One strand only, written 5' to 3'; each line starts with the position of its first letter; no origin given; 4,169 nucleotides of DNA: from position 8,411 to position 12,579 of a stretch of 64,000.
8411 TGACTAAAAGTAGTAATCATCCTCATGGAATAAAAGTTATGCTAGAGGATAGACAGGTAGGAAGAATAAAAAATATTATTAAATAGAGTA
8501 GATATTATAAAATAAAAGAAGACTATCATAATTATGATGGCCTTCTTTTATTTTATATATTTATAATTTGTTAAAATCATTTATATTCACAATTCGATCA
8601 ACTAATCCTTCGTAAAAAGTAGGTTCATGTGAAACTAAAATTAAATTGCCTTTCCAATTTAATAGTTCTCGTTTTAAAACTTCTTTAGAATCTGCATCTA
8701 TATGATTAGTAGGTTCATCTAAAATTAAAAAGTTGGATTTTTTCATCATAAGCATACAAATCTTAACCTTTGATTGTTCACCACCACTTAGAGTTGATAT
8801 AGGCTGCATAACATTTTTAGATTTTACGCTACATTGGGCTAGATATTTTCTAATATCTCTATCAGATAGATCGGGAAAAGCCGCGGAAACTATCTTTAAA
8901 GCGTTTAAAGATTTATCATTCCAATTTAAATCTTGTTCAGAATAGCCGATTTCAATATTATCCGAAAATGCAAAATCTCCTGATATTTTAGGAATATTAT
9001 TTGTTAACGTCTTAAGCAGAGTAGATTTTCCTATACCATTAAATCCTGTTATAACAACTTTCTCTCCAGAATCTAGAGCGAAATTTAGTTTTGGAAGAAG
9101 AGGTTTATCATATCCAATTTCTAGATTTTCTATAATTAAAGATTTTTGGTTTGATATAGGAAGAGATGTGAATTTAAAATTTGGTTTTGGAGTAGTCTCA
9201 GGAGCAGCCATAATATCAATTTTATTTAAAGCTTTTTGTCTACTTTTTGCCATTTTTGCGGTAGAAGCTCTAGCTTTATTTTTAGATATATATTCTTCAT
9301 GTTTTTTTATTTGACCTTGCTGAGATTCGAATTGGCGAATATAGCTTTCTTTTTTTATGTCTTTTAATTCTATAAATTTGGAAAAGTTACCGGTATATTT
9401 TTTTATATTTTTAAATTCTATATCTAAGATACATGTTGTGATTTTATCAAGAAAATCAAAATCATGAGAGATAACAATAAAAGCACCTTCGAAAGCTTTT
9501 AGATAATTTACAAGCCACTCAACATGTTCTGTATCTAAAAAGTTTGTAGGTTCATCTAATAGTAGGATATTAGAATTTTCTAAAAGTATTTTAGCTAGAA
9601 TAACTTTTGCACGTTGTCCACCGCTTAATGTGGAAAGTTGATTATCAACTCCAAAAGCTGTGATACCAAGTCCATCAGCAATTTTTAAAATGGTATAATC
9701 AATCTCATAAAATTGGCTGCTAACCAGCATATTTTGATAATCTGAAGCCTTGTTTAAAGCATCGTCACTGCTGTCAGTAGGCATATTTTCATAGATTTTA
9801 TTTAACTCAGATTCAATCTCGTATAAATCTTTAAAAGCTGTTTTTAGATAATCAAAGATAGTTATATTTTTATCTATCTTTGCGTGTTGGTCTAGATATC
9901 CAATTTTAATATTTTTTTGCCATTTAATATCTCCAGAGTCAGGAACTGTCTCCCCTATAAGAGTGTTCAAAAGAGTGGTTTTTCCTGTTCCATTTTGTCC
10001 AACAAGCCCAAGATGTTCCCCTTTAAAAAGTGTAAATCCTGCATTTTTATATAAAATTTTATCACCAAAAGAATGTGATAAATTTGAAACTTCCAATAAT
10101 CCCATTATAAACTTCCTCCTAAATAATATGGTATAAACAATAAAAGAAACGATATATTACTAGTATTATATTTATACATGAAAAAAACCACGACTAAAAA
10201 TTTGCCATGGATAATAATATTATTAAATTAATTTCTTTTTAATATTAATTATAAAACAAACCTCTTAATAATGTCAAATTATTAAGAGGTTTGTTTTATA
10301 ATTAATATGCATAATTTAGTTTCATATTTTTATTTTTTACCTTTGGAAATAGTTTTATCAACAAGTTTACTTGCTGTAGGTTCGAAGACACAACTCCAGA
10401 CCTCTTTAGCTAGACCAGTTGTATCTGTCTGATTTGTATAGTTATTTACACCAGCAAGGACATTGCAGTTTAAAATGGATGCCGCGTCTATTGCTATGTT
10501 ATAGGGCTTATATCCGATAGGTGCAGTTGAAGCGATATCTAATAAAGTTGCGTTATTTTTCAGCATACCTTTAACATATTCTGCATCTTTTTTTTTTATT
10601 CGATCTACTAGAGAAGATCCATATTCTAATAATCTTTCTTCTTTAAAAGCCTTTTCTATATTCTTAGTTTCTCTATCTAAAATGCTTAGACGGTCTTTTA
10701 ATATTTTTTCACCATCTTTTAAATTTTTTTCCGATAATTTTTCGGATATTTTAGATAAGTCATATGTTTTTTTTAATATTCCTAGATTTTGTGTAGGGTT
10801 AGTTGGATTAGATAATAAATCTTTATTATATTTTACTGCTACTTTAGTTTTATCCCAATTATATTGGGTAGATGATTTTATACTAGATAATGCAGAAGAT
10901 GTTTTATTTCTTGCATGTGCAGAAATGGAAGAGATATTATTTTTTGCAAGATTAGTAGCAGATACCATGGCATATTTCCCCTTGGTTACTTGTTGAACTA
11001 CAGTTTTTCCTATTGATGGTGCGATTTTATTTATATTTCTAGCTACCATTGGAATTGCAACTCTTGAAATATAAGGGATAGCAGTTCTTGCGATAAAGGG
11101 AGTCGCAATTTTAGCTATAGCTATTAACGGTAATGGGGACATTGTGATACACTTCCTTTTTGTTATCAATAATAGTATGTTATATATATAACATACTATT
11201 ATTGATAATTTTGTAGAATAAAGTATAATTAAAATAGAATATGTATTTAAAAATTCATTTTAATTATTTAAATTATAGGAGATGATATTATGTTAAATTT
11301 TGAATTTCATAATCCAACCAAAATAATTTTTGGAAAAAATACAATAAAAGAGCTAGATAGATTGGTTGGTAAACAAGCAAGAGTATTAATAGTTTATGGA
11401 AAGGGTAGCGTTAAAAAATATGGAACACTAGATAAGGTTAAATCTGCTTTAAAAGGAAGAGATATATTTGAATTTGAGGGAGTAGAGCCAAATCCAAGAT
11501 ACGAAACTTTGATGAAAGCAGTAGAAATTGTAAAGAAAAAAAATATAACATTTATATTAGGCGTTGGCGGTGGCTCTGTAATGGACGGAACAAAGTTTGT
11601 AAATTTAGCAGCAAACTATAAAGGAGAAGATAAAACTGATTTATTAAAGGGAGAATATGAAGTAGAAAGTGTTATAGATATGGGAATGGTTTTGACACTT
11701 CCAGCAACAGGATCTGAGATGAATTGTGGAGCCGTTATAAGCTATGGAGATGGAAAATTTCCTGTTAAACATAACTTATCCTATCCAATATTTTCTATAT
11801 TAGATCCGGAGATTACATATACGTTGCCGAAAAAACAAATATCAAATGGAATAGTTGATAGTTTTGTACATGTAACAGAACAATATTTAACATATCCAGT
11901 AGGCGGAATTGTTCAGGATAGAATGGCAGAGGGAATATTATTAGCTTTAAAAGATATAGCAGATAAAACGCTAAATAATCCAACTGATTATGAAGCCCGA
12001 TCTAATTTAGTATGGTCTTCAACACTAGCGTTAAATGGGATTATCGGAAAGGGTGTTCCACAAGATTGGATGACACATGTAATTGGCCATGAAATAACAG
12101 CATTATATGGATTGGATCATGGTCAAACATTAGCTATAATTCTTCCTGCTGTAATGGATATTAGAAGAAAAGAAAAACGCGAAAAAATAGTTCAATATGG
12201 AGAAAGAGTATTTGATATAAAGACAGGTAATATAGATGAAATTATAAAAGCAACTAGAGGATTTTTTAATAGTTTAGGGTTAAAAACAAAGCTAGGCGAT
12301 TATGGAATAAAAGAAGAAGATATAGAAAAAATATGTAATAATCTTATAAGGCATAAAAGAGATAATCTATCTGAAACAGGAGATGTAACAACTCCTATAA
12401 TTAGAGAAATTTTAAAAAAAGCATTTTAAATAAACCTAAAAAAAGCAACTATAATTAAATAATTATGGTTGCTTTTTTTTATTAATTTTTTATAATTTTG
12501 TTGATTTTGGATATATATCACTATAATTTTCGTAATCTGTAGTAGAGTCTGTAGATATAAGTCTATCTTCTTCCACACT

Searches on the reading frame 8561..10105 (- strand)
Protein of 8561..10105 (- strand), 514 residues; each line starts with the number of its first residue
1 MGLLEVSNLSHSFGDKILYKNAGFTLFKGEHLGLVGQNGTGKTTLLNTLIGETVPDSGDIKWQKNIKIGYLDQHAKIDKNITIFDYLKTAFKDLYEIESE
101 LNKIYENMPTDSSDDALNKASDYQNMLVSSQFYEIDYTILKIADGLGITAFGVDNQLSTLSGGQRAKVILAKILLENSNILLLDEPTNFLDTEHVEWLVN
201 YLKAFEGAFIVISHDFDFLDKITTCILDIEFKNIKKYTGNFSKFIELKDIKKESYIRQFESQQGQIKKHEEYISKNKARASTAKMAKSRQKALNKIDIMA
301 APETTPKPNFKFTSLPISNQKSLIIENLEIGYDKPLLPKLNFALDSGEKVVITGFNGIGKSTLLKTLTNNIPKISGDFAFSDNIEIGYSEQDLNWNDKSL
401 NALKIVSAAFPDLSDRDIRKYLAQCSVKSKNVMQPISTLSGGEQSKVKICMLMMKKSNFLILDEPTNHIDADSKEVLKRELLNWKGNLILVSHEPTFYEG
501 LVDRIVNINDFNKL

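Call 49: search_protein_families(library=pfam, proteins=[window:8561-10105:-], max_evalue=0.001)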
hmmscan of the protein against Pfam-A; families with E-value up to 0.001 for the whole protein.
window:8561-10105:- (514 aa): 22 families
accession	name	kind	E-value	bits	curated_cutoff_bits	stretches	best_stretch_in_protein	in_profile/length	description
PF00005.33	ABC_tran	-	1.6e-50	171.7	25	2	20-188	2-137/137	ABC transporter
PF12848.13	ABC_tran_Xtn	-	2e-22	79.5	25.9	1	227-312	1-85/85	ABC transporter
PF02463.25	SMC_N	-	3e-11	43.6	40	1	26-225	21-208/220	RecF/RecN/SMC N terminal domain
PF03193.22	RsgA_GTPase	-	1.1e-08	35.6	30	0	27-61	104-138/174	RsgA GTPase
PF13304.12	AAA_21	-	6.9e-08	33.3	27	0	350-368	2-20/304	AAA domain, putative AbiEii toxin, Type IV TA system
PF01926.29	MMR_HSR1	-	1.3e-07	32.2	21.9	0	349-379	1-30/113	50S ribosome-binding GTPase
PF13401.12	AAA_22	-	1e-06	29.5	27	0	350-374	8-32/130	AAA domain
PF13191.12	AAA_16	-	6.9e-06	27.1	32.6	0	347-373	24-50/167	AAA ATPase domain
PF00910.28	RNA_helicase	-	7.8e-06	26.8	21.5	0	34-117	3-87/105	RNA helicase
PF13173.12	AAA_14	-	8.8e-06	26.2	27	0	350-372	5-27/129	AAA domain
PF13555.12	AAA_29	-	1e-05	25.6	27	0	345-364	20-39/61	P-loop containing region of AAA domain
PF00006.31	ATP-synt_ab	-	1.1e-05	25.6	29.5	0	23-53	8-38/213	ATP synthase alpha/beta family, nucleotide-binding domain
PF20720.3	nSTAND3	-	1.4e-05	25.3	27.2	0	344-370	14-40/155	Novel STAND NTPase 3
PF00931.28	NB-ARC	-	2.3e-05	24.2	23.5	0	349-463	20-107/248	NB-ARC domain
PF13479.12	AAA_24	-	2.7e-05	24.5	27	0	348-369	3-23/195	AAA domain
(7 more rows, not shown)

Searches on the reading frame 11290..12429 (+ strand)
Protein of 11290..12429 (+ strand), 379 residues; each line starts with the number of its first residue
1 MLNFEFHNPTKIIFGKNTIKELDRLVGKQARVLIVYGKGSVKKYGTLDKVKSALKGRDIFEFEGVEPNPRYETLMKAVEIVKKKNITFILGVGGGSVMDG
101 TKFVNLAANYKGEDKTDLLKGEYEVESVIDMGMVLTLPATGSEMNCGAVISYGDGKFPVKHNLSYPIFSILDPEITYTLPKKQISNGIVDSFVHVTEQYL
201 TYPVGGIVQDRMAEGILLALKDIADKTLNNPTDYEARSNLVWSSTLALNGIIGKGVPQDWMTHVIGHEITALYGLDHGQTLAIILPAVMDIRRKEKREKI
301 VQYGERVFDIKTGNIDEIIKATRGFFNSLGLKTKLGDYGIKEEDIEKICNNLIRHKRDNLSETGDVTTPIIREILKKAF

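Call 49: search_protein_families(library=pfam, proteins=[window:11290-12429:+], max_evalue=0.001)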
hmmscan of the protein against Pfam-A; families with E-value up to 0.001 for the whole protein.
window:11290-12429:+ (379 aa): 3 families
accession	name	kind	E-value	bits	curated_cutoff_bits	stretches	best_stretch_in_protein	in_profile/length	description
PF00465.25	Fe-ADH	-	1.5e-38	132.4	31.3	1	9-173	1-168/168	Iron-containing alcohol dehydrogenase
PF25137.1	ADH_Fe_C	-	2.9e-30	105.8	27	1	187-378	4-193/194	Fe-containing alcohol dehydrogenase family, C-terminal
PF13685.12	Fe-ADH_2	-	6.7e-09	36.4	28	1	14-109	2-98/149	Iron-containing alcohol dehydrogenase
